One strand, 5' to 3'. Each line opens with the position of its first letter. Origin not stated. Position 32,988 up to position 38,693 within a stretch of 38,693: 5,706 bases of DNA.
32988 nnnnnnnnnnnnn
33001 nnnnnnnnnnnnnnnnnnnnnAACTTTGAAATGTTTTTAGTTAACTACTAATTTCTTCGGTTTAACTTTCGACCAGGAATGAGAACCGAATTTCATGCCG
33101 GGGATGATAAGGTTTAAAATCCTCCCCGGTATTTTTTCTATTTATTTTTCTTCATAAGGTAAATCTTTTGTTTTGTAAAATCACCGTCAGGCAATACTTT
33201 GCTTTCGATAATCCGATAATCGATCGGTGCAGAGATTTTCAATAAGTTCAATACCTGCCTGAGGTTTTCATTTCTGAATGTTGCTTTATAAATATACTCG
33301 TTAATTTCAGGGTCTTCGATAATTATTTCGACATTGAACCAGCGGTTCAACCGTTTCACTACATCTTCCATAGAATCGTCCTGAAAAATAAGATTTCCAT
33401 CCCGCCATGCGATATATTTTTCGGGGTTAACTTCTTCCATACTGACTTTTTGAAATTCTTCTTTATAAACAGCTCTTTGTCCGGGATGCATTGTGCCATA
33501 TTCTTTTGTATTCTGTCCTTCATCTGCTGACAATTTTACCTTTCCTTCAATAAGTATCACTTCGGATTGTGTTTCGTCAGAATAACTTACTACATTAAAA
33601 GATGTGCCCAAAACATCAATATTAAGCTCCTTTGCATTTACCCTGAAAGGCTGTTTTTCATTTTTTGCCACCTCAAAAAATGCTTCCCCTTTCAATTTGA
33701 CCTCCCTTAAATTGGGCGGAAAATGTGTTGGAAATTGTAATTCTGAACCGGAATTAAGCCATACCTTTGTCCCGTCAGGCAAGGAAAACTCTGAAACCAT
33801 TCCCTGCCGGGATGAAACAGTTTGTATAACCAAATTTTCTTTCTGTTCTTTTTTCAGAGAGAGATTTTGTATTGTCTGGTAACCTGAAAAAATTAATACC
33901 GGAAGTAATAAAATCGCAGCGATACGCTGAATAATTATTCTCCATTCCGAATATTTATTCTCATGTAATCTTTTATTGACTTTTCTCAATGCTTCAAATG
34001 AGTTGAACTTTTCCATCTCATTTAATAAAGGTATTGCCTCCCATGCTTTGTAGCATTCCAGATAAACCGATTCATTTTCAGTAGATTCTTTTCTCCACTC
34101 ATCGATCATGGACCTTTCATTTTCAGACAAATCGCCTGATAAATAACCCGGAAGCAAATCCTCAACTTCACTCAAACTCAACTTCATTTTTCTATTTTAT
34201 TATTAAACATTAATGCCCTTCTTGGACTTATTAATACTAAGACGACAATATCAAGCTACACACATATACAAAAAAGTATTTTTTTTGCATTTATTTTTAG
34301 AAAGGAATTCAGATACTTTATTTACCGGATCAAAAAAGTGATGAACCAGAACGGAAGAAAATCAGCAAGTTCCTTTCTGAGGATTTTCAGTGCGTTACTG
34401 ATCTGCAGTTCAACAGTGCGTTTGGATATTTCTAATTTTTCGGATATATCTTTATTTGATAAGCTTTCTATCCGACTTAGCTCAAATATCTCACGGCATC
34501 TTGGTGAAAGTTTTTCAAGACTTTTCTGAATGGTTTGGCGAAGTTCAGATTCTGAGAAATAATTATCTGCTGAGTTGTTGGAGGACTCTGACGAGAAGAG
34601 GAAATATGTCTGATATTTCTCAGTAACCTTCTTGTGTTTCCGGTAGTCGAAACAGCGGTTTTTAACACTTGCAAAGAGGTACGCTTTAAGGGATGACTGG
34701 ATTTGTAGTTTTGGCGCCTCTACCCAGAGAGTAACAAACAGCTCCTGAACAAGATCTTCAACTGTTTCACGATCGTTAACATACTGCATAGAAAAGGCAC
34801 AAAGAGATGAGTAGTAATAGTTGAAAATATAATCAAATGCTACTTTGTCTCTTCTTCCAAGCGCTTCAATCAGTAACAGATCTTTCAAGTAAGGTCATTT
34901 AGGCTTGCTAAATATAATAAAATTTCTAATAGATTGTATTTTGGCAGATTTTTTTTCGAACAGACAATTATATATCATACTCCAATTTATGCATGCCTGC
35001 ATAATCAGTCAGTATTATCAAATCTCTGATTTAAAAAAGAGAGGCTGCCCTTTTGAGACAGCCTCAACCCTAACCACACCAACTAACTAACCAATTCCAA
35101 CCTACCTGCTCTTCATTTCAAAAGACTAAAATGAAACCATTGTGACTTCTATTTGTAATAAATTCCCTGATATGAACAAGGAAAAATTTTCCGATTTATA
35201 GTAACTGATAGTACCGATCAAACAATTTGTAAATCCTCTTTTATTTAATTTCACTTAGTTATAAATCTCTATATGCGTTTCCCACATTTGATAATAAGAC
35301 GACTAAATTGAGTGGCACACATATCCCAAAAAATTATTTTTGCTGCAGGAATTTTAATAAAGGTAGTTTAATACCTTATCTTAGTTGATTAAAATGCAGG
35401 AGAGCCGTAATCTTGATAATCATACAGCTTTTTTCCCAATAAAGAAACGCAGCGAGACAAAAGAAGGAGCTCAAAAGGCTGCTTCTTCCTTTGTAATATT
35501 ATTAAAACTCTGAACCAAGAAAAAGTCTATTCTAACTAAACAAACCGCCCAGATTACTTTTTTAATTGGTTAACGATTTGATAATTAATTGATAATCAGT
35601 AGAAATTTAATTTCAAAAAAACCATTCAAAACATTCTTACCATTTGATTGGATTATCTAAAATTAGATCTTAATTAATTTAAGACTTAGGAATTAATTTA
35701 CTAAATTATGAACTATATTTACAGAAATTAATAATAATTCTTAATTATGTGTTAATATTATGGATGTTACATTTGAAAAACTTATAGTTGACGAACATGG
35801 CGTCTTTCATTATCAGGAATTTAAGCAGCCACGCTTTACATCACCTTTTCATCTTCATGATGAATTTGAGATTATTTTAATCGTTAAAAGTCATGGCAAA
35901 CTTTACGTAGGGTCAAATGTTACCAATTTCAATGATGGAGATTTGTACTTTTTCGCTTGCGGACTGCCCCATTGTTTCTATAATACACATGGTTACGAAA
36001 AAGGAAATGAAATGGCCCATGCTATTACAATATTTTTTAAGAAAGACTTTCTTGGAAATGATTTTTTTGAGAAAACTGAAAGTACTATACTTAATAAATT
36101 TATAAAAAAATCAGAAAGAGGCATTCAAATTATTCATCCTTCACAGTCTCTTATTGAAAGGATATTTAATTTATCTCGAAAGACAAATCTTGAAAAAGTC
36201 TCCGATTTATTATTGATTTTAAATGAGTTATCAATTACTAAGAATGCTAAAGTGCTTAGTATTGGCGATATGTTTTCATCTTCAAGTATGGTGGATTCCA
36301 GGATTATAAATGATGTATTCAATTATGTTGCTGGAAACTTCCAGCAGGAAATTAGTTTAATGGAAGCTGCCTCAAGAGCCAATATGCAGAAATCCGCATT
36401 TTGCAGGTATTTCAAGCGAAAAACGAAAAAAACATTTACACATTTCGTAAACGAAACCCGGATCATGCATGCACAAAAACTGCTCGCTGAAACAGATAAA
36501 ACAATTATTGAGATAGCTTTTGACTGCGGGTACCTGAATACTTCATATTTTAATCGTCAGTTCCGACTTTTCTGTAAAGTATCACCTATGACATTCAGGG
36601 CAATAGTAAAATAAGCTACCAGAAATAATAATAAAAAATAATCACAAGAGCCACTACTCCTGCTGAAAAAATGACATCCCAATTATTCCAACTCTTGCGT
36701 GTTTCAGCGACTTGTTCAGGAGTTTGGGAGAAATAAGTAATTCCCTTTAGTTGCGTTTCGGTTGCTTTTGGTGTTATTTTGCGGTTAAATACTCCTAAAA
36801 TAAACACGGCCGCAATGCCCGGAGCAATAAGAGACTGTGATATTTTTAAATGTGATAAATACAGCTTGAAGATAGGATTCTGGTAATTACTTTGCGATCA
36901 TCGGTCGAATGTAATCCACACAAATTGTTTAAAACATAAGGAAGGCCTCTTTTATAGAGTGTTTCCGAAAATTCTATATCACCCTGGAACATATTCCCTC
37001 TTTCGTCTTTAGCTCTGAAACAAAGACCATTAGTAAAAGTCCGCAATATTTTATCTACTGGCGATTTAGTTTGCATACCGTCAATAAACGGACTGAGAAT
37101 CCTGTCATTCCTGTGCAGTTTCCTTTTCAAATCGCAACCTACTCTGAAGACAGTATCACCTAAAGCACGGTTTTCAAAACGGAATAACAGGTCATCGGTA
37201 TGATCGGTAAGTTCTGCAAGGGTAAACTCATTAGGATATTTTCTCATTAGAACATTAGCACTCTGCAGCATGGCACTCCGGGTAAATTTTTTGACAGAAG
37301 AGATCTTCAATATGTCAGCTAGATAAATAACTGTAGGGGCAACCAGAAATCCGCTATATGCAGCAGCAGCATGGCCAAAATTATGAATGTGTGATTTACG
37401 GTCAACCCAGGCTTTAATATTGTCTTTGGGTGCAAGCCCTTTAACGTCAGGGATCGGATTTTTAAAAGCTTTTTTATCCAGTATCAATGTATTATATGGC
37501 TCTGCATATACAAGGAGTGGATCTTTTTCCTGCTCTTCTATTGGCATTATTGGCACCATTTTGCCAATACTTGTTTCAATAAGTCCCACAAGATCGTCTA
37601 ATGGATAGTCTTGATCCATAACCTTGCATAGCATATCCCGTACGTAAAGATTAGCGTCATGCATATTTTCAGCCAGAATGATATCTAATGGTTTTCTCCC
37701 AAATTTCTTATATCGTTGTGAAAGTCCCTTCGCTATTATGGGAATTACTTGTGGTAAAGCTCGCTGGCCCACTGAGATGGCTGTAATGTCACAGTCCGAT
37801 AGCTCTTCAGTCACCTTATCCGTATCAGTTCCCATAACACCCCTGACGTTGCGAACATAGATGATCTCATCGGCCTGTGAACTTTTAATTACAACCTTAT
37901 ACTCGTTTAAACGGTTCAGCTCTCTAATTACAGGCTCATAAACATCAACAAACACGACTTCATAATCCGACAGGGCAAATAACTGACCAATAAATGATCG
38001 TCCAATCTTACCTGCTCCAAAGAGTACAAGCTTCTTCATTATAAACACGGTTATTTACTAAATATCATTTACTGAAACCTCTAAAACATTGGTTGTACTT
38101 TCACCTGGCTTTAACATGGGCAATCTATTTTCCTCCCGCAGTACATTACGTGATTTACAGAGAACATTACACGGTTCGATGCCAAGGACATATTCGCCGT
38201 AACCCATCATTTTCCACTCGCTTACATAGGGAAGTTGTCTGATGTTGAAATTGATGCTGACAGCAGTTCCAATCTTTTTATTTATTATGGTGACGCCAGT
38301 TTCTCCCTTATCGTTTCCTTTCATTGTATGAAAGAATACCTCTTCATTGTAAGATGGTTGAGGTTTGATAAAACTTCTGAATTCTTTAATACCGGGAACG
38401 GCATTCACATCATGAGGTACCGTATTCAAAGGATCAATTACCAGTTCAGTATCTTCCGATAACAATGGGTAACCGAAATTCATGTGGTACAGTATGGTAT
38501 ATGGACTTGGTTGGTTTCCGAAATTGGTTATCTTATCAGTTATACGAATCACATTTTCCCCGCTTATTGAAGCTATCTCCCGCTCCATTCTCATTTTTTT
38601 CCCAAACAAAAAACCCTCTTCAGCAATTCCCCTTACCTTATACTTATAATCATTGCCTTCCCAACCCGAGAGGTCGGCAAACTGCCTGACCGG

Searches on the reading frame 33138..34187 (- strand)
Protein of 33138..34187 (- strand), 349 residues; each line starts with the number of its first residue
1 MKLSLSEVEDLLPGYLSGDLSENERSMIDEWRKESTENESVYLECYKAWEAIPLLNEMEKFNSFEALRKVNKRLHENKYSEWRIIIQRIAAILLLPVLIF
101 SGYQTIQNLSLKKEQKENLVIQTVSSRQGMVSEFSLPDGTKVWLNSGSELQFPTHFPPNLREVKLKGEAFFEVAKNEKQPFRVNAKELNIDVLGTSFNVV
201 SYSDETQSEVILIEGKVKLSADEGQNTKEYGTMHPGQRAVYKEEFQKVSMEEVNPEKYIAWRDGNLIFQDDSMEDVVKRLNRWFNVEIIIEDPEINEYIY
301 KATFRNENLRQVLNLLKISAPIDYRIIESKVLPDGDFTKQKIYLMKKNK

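Call 95: search_protein_families(library=pfam, proteins=[window:33138-34187:-], max_evalue=0.001)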
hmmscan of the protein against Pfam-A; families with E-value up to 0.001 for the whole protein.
window:33138-34187:- (349 aa): 2 families
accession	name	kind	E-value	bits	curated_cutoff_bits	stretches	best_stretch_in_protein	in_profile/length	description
PF16344.10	FecR_C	-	7.9e-20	71.1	24.4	1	266-330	2-67/70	FecR, C-terminal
PF04773.18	FecR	-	1e-17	64.8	24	1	123-218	2-97/97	FecR protein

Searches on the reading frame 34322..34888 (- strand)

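Call 54: search_protein_families(library=pfam, proteins=[window:34322-34888:-], max_evalue=0.001)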
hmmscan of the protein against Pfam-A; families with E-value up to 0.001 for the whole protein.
window:34322-34888:- (188 aa): 5 families
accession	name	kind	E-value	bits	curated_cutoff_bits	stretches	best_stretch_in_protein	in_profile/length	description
PF08281.18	Sigma70_r4_2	-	1.3e-14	53.9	25.7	1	118-169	2-53/54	Sigma-70, region 4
PF04542.20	Sigma70_r2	-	8.4e-12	45.2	24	1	22-87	2-69/71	Sigma-70 region 2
PF04545.22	Sigma70_r4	-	6.5e-07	29.2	24.1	1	124-172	2-50/50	Sigma-70, region 4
PF00196.25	GerE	-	1.2e-06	28.4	23.5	1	126-168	2-43/57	Bacterial regulatory proteins, luxR family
PF07638.17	Sigma70_ECF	-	4e-06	27.3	21.1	1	107-173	117-182/185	ECF sigma factor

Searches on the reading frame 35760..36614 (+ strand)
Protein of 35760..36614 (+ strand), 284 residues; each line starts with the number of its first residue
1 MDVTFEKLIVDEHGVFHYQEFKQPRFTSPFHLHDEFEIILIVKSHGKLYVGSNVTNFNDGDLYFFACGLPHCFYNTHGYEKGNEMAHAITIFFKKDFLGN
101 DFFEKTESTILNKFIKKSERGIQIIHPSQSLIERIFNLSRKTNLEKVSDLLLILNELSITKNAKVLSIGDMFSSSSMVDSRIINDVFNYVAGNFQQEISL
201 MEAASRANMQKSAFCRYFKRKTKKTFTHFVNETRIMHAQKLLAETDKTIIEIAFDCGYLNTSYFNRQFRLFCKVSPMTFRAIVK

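Call 54: search_protein_families(library=pfam, proteins=[window:35760-36614:+], max_evalue=0.001)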
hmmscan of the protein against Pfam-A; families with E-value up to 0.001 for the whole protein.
window:35760-36614:+ (284 aa): 3 families
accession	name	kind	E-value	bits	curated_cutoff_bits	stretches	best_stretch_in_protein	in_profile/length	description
PF12833.13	HTH_18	-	2.2e-20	73.1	33.6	1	204-281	2-79/80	Helix-turn-helix domain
PF00165.29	HTH_AraC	-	1.2e-09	38.5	26.6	1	245-280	7-41/42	Bacterial regulatory helix-turn-helix proteins, AraC family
PF07883.17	Cupin_2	-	1.9e-07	31.1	27.2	1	24-77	7-60/70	Cupin domain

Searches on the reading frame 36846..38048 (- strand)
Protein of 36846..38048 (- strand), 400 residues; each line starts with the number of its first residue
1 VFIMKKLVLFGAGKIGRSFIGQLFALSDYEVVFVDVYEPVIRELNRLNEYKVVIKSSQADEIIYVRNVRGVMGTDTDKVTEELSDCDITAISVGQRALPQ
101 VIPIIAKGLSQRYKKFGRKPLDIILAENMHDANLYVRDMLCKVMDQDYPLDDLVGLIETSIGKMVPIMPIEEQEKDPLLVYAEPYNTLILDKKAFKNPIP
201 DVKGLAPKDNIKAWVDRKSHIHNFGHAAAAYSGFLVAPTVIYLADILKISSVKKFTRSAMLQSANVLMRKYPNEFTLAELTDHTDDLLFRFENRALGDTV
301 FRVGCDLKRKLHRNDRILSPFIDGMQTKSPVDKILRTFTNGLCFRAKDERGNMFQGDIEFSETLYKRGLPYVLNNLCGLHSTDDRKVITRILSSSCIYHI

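Call 54: search_protein_families(library=pfam, proteins=[window:36846-38048:-], max_evalue=0.001)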
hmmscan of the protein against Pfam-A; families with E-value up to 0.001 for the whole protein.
window:36846-38048:- (400 aa): 2 families
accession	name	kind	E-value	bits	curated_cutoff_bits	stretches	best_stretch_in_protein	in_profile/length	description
PF01232.29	Mannitol_dh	-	2.1e-32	113.2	27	1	6-203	2-198/199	Mannitol dehydrogenase Rossmann domain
PF08125.19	Mannitol_dh_C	-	1.7e-16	60.7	30.7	1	210-354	1-138/190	Mannitol dehydrogenase C-terminal domain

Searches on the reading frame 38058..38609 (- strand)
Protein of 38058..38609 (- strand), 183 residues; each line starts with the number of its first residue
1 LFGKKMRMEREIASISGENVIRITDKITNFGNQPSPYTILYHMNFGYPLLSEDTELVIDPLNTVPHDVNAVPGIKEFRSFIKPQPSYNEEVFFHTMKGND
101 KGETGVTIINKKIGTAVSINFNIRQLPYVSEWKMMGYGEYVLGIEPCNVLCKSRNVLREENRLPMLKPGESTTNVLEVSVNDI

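Call 54: search_protein_families(library=pfam, proteins=[window:38058-38609:-], max_evalue=0.001)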
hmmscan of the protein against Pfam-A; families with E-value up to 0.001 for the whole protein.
window:38058-38609:- (183 aa): 1 family
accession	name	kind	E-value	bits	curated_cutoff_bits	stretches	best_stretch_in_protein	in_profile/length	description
PF14486.12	DUF4432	-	2.1e-53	181.6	32.5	1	1-180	125-304/304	Domain of unknown function (DUF4432)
